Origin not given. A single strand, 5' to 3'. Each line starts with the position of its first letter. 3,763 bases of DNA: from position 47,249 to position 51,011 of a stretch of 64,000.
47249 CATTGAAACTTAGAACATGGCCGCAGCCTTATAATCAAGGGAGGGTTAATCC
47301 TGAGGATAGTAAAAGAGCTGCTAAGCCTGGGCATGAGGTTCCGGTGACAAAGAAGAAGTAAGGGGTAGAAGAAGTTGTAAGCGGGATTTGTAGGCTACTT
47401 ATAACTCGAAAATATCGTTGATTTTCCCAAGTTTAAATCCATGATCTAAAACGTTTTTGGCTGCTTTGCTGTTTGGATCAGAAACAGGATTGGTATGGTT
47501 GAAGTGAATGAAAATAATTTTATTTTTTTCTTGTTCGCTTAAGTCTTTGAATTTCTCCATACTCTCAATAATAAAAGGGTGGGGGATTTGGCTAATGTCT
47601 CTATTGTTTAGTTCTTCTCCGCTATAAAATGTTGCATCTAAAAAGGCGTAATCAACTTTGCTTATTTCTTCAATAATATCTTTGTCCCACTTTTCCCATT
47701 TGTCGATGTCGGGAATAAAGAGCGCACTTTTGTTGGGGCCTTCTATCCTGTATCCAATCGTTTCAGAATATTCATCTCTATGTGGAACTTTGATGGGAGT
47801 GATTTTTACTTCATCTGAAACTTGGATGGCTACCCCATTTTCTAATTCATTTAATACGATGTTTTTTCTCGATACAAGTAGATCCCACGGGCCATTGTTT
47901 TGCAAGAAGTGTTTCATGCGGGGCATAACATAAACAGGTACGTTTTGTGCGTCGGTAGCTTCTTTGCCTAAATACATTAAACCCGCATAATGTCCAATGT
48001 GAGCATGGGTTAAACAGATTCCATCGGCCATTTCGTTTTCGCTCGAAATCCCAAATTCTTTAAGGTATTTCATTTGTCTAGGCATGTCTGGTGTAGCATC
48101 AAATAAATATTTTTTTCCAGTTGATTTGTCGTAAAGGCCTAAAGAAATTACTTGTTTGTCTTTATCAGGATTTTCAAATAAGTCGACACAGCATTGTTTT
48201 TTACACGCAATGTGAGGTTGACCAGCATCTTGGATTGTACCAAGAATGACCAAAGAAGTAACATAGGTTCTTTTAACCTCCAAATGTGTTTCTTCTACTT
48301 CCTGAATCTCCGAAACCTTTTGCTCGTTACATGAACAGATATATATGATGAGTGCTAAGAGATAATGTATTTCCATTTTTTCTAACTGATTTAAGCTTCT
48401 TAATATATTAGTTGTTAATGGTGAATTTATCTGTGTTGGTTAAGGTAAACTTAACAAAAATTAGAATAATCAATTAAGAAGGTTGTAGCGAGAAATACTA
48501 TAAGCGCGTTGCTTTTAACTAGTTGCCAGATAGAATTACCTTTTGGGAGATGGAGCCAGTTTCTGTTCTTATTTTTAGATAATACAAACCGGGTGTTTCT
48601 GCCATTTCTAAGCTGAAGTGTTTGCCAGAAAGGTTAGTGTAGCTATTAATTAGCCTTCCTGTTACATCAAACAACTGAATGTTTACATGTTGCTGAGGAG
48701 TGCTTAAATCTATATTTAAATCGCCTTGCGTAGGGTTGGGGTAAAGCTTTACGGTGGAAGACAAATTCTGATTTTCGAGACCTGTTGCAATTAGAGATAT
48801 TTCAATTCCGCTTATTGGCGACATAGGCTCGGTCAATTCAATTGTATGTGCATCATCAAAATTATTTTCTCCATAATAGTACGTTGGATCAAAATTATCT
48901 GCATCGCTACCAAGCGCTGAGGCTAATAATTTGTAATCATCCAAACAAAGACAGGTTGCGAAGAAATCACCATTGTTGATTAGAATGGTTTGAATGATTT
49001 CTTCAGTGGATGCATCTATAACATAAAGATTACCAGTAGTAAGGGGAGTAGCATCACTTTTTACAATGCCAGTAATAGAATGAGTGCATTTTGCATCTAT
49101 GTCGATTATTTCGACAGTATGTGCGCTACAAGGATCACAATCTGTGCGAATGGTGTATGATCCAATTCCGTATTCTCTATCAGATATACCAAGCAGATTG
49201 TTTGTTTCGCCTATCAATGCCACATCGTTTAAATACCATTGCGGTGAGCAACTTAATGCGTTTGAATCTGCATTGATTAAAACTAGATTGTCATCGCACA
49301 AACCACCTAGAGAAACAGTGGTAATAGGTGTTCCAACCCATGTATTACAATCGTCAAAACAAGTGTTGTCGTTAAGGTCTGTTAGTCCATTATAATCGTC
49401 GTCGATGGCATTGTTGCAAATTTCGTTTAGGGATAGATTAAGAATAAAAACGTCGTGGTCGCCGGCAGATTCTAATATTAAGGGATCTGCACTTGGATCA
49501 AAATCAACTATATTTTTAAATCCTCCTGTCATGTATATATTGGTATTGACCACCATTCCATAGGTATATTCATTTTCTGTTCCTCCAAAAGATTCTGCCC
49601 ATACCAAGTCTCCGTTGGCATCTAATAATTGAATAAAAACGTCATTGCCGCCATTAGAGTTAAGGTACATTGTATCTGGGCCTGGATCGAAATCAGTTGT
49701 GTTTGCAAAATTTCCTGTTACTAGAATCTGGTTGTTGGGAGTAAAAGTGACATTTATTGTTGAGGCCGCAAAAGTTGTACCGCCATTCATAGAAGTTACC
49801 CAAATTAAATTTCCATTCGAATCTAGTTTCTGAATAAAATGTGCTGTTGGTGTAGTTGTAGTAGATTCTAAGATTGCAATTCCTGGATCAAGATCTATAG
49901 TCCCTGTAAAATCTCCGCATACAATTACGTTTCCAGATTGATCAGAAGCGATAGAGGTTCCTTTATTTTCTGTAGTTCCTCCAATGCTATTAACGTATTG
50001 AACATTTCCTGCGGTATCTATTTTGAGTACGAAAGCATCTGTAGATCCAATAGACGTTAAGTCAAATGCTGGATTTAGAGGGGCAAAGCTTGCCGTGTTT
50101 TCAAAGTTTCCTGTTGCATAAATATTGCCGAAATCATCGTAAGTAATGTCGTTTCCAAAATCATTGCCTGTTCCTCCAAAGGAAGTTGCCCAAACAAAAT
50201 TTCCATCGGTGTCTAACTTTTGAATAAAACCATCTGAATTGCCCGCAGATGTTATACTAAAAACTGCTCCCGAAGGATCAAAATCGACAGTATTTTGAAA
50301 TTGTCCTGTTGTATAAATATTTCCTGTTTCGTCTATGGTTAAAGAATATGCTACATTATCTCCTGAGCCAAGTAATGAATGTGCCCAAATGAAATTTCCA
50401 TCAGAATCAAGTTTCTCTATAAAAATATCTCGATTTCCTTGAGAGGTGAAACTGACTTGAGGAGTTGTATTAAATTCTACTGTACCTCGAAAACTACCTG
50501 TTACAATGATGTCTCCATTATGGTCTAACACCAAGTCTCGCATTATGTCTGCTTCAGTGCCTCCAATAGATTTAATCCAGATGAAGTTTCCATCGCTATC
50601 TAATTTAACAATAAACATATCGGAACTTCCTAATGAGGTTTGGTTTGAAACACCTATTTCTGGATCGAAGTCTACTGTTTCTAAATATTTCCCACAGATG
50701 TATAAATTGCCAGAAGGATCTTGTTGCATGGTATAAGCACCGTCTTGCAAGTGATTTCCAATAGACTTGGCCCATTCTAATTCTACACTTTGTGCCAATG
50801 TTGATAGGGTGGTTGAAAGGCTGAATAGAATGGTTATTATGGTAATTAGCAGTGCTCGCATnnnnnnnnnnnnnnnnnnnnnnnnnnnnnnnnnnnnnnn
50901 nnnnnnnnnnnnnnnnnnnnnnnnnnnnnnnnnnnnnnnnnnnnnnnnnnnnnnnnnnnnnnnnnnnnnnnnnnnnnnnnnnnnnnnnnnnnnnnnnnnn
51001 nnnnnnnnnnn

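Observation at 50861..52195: Short STN-domain outer-membrane barrel that is not a TonB-dependent receptor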

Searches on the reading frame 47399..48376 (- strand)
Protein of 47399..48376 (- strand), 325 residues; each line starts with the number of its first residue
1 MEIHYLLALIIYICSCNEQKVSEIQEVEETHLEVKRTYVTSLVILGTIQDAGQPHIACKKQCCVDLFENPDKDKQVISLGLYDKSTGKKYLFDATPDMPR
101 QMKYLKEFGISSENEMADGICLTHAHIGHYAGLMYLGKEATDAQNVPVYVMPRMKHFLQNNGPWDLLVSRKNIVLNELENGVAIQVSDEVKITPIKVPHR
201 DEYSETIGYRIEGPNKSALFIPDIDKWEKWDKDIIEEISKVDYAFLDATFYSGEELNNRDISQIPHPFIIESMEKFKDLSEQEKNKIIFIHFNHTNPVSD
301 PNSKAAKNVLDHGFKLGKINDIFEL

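Call 3: search_protein_families(library=pfam, proteins=[window:47399-48376:-], max_evalue=1)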
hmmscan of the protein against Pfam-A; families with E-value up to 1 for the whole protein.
window:47399-48376:- (325 aa): 3 families
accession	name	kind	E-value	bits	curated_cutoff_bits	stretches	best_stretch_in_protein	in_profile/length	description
PF12706.13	Lactamase_B_2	-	7.5e-24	84.9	27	1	90-292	3-200/200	Beta-lactamase superfamily domain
PF00753.33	Lactamase_B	-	6.3e-06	26.7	22.7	1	85-206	13-138/196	Metallo-beta-lactamase superfamily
PF04764.17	DUF613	-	0.027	15.1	25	1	234-296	28-93/120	Protein of unknown function (DUF613)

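Call 4: search_protein_families(library=ncbifam, proteins=[window:47399-48376:-], max_evalue=1)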
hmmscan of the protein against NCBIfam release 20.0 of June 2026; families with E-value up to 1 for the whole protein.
window:47399-48376:- (325 aa): 8 families
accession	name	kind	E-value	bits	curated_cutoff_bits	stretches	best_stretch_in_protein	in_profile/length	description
TIGR02108.2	PQQ_syn_pqqB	equivalog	6.5e-27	94.7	245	1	42-317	2-290/298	pyrroloquinoline quinone biosynthesis protein PqqB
NF002553.0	PRK02113.1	equivalog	3.9e-10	39.6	386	1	42-300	3-231/252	MBL fold metallo-hydrolase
NF038231.1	MBL_Geo_Pelo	equivalog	3.8e-07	29.9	360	1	42-212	2-162/250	GPMC system MBL fold metallohydrolase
TIGR02651.1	RNase_Z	equivalog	7.8e-07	28.4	292.95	1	70-241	12-178/302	ribonuclease Z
NF000801.0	PRK00055.1-3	equivalog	5.6e-06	25.6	252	1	86-257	28-198/307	ribonuclease Z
TIGR03675.1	arCOG00543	equivalog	0.029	12.6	580.2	1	115-155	227-264/631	beta-CASP ribonuclease aCPSF1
TIGR00649.1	MG423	subfamily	0.035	12.5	400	1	115-199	57-136/546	RNase J family beta-CASP ribonuclease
NF001911.0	PRK00685.1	equivalog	0.12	11.8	144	1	109-160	33-80/228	metal-dependent hydrolase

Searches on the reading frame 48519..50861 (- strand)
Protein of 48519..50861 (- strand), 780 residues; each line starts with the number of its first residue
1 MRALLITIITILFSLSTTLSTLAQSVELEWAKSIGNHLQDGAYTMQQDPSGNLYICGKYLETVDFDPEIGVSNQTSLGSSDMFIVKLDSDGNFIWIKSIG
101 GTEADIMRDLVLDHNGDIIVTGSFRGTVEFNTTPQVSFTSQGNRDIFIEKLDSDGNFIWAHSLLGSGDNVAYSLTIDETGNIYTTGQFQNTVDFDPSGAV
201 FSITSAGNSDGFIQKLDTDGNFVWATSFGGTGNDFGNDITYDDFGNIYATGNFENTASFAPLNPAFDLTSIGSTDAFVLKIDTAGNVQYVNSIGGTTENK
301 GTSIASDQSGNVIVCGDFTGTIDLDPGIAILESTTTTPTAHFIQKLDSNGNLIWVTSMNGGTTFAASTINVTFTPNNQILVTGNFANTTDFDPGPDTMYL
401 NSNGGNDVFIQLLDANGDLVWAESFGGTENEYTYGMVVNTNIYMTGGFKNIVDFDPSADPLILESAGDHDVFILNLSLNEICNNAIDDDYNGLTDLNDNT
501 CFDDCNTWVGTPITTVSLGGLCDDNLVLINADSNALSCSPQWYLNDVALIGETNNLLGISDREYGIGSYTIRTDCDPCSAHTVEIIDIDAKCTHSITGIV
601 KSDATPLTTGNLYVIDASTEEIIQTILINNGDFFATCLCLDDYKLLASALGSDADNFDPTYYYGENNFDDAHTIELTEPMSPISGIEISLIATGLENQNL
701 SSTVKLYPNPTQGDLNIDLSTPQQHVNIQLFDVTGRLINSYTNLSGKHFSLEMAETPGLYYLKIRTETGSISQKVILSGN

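Call 3: search_protein_families(library=pfam, proteins=[window:48519-50861:-], max_evalue=1)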
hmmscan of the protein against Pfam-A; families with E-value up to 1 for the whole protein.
window:48519-50861:- (780 aa): 11 families
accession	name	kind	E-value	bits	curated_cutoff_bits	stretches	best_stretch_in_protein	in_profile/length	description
PF18962.6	Por_Secre_tail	-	1.5e-13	51.2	27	1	706-776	1-74/75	Secretion system C-terminal sorting domain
PF06739.17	SBBP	-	1.9e-08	34.5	20.5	2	223-252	1-31/38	Beta-propeller repeat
PF24108.1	DUF7383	-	0.0091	16.7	27.9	1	13-102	7-91/123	Family of unknown function (DUF7383)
PF24253.1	DUF7454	-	0.025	14.9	27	0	75-97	21-43/59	Domain of unknown function (DUF7454)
PF22323.1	Aq_1974-like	-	0.053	13.7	27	0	85-113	25-50/64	Uncharacterised protein aq_1974-like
PF17164.10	DUF5122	-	0.067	13.9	27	0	77-92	16-31/36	Domain of unknown function (DUF5122) beta-propeller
PF00400.38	WD40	-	0.075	14.1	27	0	102-128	10-35/39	WD domain, G-beta repeat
PF12992.12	DUF3876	-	0.12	12.8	27.2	0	433-469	53-90/92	Domain of unknown function, B. Theta Gene description (DUF3876)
PF13798.11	PCYCGC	-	0.21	11.9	25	0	202-225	80-103/153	Protein of unknown function with PCYCGC motif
PF02863.23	Arg_repressor_C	-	0.43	10.9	25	0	342-369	4-31/68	Arginine repressor, C-terminal domain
PF03527.20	RHS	-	0.55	10.6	27.9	0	411-422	14-25/38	RHS protein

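Call 4: search_protein_families(library=ncbifam, proteins=[window:48519-50861:-], max_evalue=1)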
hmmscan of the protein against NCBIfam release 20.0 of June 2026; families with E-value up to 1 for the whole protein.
window:48519-50861:- (780 aa): 5 families
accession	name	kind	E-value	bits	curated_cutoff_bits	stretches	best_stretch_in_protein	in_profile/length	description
NF047494.1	Lepto_SBBP_lipo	equivalog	8.1e-32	110.5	400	1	23-450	53-447/466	SBBP repeat beta-propeller lipoprotein, LipL53 family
TIGR04183.1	Por_Secre_tail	domain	2.2e-12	46.7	23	1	706-777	1-71/72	T9SS type A sorting domain-containing protein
NF033708.1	T9SS_Cterm_ChiA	domain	3.7e-05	23.5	40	1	728-777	4-54/55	T9SS sorting signal type C domain-containing protein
TIGR02608.1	delta_60_rpt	domain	0.0099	15.7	76.5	0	105-145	1-41/55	delta-60 repeat domain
NF033662.1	acid_disulf_rpt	repeat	0.12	12.1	41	1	479-502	4-27/32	acidic double-disulfide repeat-containing protein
